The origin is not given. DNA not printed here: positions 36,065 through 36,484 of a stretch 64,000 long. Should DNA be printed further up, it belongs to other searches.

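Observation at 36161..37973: Unannotated 39-aa Cys-rich peptide co-transcribed with a Cys/His-extended PadR regulator, divergent from a split DUF318 permease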

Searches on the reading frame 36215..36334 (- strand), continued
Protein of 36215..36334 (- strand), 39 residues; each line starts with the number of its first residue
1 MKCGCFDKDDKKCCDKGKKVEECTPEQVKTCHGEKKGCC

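Call 83: search_protein_families(library=ncbifam, proteins=[L092:5358-6119:-, L104:569-1288:+, L123:3336-4268:+, L117:5063-5803:+, L124:1492-2643:+, L099:3986-5326:+, L135:3016-4146:+, L101:39-905:+, L135:2660-3004:+], max_evalue=0.00001)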
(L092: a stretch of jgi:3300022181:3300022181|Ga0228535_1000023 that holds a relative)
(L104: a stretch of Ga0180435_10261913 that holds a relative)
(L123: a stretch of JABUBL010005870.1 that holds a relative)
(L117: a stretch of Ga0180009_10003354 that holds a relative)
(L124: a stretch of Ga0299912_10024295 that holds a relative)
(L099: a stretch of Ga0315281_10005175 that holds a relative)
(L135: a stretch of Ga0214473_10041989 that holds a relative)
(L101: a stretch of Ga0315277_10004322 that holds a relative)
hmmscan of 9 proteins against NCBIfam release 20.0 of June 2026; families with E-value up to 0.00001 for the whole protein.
L092:5358-6119:- (253 aa): 17 families
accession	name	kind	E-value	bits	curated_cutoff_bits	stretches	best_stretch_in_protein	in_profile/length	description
NF045667.1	MTase_DVU1556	equivalog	8.7e-15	54.7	155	1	30-193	13-171/213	DVU_1556 family methyltransferase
TIGR02072.1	BioC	equivalog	7e-13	48.9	184.95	1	32-145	28-137/244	malonyl-ACP O-methyltransferase BioC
NF007610.0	PRK10258.1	equivalog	4.5e-12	45.8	342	1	30-142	33-140/251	malonyl-ACP O-methyltransferase BioC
NF045825.1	FAmtase_mtf2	equivalog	5.6e-11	42.1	400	1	39-140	58-158/248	fatty-acid O-methyltransferase Mtf2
NF045823.1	PthPhpthDimycoMt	equivalog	1.6e-10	40.6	300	1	42-139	69-165/256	phthiotriol/phenolphthiotriol dimycocerosates methyltransferase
TIGR01934.1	MenG_MenH_UbiE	subfamily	1.8e-09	37.2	158.35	1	39-157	39-159/223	ubiquinone/menaquinone biosynthesis methyltransferase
NF002463.0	PRK01683.1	equivalog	6e-09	35.9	297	1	16-138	8-126/258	trans-aconitate 2-methyltransferase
NF047649.1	MTase_UXPK_star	exception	6.2e-09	35.3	460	1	43-139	81-180/283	methyltransferase/UXPK-star double selenoprotein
NF001244.0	PRK00216.1-5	equivalog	2.7e-08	33.4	216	1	41-141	50-154/236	bifunctional demethylmenaquinone methyltransferase/2-methoxy-6-polyprenyl-1,4-benzoquinol methylase UbiE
NF043040.1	corrin_prot_MT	hypoth_equivalog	3.1e-08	33.3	180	1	32-144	35-151/216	corrinoid protein-associated methyltransferase CpaM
NF041537.1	ArsM_AhpD_UU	exception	1.4e-07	30.6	510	1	42-139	79-179/345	arsenite methyltransferase/AhpD domain selenoprotein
NF010703.0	PRK14103.1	equivalog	2.6e-07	30.3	320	1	17-139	7-123/256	trans-aconitate 2-methyltransferase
NF052510.1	methyltran_MpqE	exception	5e-07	29.4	335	1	36-142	43-153/234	methyl-plastoquinone biosynthesis methyltransferase MpqE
NF001243.0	PRK00216.1-4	equivalog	6.5e-07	28.9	235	1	42-149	50-160/237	demethylmenaquinone methyltransferase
TIGR02752.1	MenG_heptapren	equivalog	1.1e-06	28.4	419.85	1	42-150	48-159/231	demethylmenaquinone methyltransferase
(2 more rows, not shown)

L104:569-1288:+ (239 aa): 11 families
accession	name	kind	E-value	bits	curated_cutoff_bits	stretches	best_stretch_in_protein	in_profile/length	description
NF010703.0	PRK14103.1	equivalog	4.7e-10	39.3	320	1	56-186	5-124/256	trans-aconitate 2-methyltransferase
NF008823.0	PRK11873.1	subfamily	3e-09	36.8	263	1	80-197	73-193/272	arsenite methyltransferase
TIGR02072.1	BioC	equivalog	9.4e-09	35.4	184.95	1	86-196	36-142/244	malonyl-ACP O-methyltransferase BioC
TIGR02469.1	CbiT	equivalog_domain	3.3e-08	33.8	78.3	1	77-185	12-119/124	precorrin-6Y C5,15-methyltransferase (decarboxylating) subunit CbiT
NF041537.1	ArsM_AhpD_UU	exception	3.9e-08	32.5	510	1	83-188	75-182/345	arsenite methyltransferase/AhpD domain selenoprotein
NF011650.0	PRK15068.1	equivalog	4e-08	32.5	209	1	67-186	108-225/324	tRNA 5-methoxyuridine(34)/uridine 5-oxyacetic acid(34) synthase CmoB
NF047649.1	MTase_UXPK_star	exception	6.1e-08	32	460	1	82-189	75-184/283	methyltransferase/UXPK-star double selenoprotein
TIGR00452.1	TIGR00452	equivalog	6.4e-08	31.8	275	1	68-186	104-219/316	tRNA 5-methoxyuridine(34)/uridine 5-oxyacetic acid(34) synthase CmoB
NF002463.0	PRK01683.1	equivalog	8.6e-07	28.8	297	1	74-184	21-126/258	trans-aconitate 2-methyltransferase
NF041536.1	ArsM_DUF2284_UU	exception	3.7e-06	25.6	575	1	82-188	74-182/459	arsenite methyltransferase/DUF2284 domain selenoprotein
TIGR01934.1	MenG_MenH_UbiE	subfamily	6.3e-06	25.7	158.35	0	74-191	29-146/223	ubiquinone/menaquinone biosynthesis methyltransferase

L123:3336-4268:+ (310 aa): 181 families (the best 25 are shown)
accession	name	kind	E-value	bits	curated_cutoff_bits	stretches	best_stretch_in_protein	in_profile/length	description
TIGR01188.1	drrA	subfamily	2.1e-94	316.2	312.45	1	12-305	1-301/302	daunorubicin resistance ABC transporter, ATP-binding protein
TIGR03522.1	GldA_ABC_ATP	equivalog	2.3e-71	240.7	402.6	1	4-305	2-301/301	gliding motility-associated ABC transporter ATP-binding subunit GldA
NF010060.0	PRK13537.1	equivalog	4.8e-56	189.9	521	1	4-306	15-309/314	nodulation factor ABC transporter ATP-binding protein NodI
NF010059.0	PRK13536.1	equivalog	1.9e-55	188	549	1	3-306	42-337/342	nodulation factor ABC transporter ATP-binding protein NodI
NF033858.1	ABC2_perm_RbbA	equivalog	5.7e-54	183.4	1050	1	3-241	265-502/909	ribosome-associated ATPase/putative transporter RbbA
TIGR01288.1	nodI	equivalog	2.1e-53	181.3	424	1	3-306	3-298/303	nodulation factor ABC transporter ATP-binding protein NodI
TIGR03864.1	PQQ_ABC_ATP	hypoth_equivalog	5e-51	173.4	302.25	1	4-225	1-222/236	ABC transporter, ATP-binding subunit, PQQ-dependent alcohol dehydrogenase system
TIGR03740.1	galliderm_ABC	subfamily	7.2e-47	159.9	309.75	1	7-217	3-206/223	lantibiotic protection ABC transporter ATP-binding subunit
TIGR04406.1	LPS_export_lptB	equivalog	2.1e-41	141.8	240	1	6-220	3-220/239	LPS export ABC transporter ATP-binding protein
TIGR03265.1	PhnT2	equivalog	1.6e-37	129.6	457.7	1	4-222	4-222/353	putative 2-aminoethylphosphonate ABC transporter ATP-binding protein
TIGR00968.1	3a0106s01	subfamily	2.4e-37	128.7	342.75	1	5-222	1-218/237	sulfate ABC transporter ATP-binding protein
NF040840.2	tungstate_WtpC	equivalog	4.5e-36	124.8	440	1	5-218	2-214/347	tungstate ABC transporter ATP-binding protein WtpC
NF047930.1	ABC_ATP_B6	equivalog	2.1e-34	119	670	1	4-228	2-229/510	putative B6 ABC transporter ATP-binding protein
NF008144.0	PRK10895.1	equivalog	3.4e-34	118.4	381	1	6-222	5-224/241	LPS export ABC transporter ATP-binding protein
NF043075.1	MMSYN1_0197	equivalog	1.4e-33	116.3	550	1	5-224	3-222/341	spermidine/putrescine ABC transporter ATP-binding protein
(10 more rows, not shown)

L117:5063-5803:+ (246 aa): 8 families
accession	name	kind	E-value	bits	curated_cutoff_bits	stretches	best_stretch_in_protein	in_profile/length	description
NF011648.0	PRK15066.1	subfamily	2.9e-24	86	225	1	51-239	63-250/257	ABC transporter permease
TIGR01247.1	drrB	subfamily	3.6e-22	79.2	223.05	1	51-238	50-236/236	daunorubicin resistance ABC transporter membrane protein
TIGR01291.1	nodJ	subfamily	2e-11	43.9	206.65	1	61-243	69-252/253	ABC-2 type transporter, NodJ family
TIGR03861.1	phenyl_ABC_PedC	subfamily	1.8e-09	37.7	241.35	1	51-215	62-229/253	alcohol ABC transporter, permease protein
TIGR03062.1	pip_yhgE_Cterm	subfamily_domain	5.8e-09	35.9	102.2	1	91-241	58-205/208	YhgE/Pip family protein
NF038293.1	permease_SagH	equivalog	1.7e-08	33.7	450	1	55-240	184-369/370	SagH family ABC transporter permease subunit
NF033858.1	ABC2_perm_RbbA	equivalog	2e-07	29.3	1050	1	45-235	709-901/909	ribosome-associated ATPase/putative transporter RbbA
TIGR00025.1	Mtu_efflux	paralog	4.2e-07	29.8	146.9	1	51-241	41-237/238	ABC transporter efflux protein, DrrB family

L124:1492-2643:+ (383 aa): 3 families
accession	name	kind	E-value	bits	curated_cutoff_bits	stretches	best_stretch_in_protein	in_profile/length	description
TIGR00937.1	2A51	subfamily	3.1e-99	333.1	171.7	1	15-373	1-368/368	chromate efflux transporter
NF053760.1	ChrTpChrABac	equivalog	7.9e-31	107.6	250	2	20-153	15-148/178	chromate efflux transporter ChrA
NF053759.1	ChrTpChrBBac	equivalog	9.8e-28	97.1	250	2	15-156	8-149/180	chromate efflux transporter ChrB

L099:3986-5326:+ (446 aa): 3 families
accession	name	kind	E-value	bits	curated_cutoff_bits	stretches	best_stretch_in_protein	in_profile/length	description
TIGR00937.1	2A51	subfamily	7.3e-89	298.9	171.7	1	73-440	1-367/368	chromate efflux transporter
NF053759.1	ChrTpChrBBac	equivalog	9.5e-28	97.1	250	2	69-203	4-139/180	chromate efflux transporter ChrB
NF053760.1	ChrTpChrABac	equivalog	1.5e-24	87.2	250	2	283-425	8-154/178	chromate efflux transporter ChrA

L135:3016-4146:+ (376 aa): 0 families

L101:39-905:+ (288 aa): 22 families
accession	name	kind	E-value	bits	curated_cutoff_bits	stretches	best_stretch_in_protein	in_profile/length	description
TIGR01969.1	minD_arch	subfamily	7.1e-13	48.3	201.75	1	159-278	107-227/251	cell division ATPase MinD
NF041136.1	MrpORP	equivalog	8.8e-13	48.3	450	0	161-283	115-250/365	iron-sulfur cluster carrier protein MrpORP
TIGR01968.1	minD_bact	equivalog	3e-11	43.2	212.9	0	159-278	110-233/261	septum site-determining protein MinD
NF041891.1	hdrA_Methbact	equivalog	4.1e-11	41.8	1300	1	59-115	565-624/762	ferredoxin:CoB-CoM heterodisulfide reductase subunit HdrA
NF041546.1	ParA_partition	equivalog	1.4e-09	37.8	180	0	150-279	68-202/203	ParA family partition ATPase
NF040770.1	hetero_SS_HdrA2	exception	1.6e-09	36.5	1100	1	60-113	571-627/777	CoB-CoM heterodisulfide reductase HdrA2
NF042909.1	FMH_DH_FwdF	exception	6.9e-09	35.3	375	1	60-113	219-278/336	tungsten-dependent formylmethanofuran dehydrogenase subunit FwdF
NF045480.1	FdxA_Actino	equivalog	2.3e-08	34.3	125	0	89-120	35-66/107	ferredoxin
NF008079.0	PRK10818.1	equivalog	1.5e-07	31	508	0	160-269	113-234/270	septum site-determining protein MinD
NF038196.1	ferrodoxin_EFR1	subfamily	1.8e-07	31.5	75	1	65-113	183-233/242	EFR1 family ferrodoxin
TIGR02179.1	PorD_KorD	subfamily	1.8e-07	31.2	60.05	1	62-113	21-76/78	2-oxoacid:acceptor oxidoreductase, delta subunit, pyruvate/2-ketoisovalerate family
TIGR02700.1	flavo_MJ0208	hypoth_equivalog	3.9e-07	29.6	251.35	1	62-110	144-195/234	dihydromethanopterin reductase (acceptor)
TIGR01944.1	rnfB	subfamily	4.5e-07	29.6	68.7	1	53-114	99-165/190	RnfABCDGE type electron transport complex subunit B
NF058577.1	FdxA_fam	equivalog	6.7e-07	29.4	65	0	57-82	27-52/52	4Fe-4S ferredoxin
NF040684.1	PorD_Arch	equivalog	1.8e-06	27.9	120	1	62-112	28-82/85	pyruvate synthase subunit PorD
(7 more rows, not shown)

L135:2660-3004:+ (114 aa): 2 families
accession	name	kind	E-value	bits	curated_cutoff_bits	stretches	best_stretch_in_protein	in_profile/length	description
TIGR00637.1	ModE_repress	subfamily_domain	4.3e-21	74.8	98.5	1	18-106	3-91/100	ModE molybdate transport repressor domain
NF007957.0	PRK10676.1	equivalog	1.6e-12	47.1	369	1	22-91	22-91/263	molybdenum-dependent transcriptional regulator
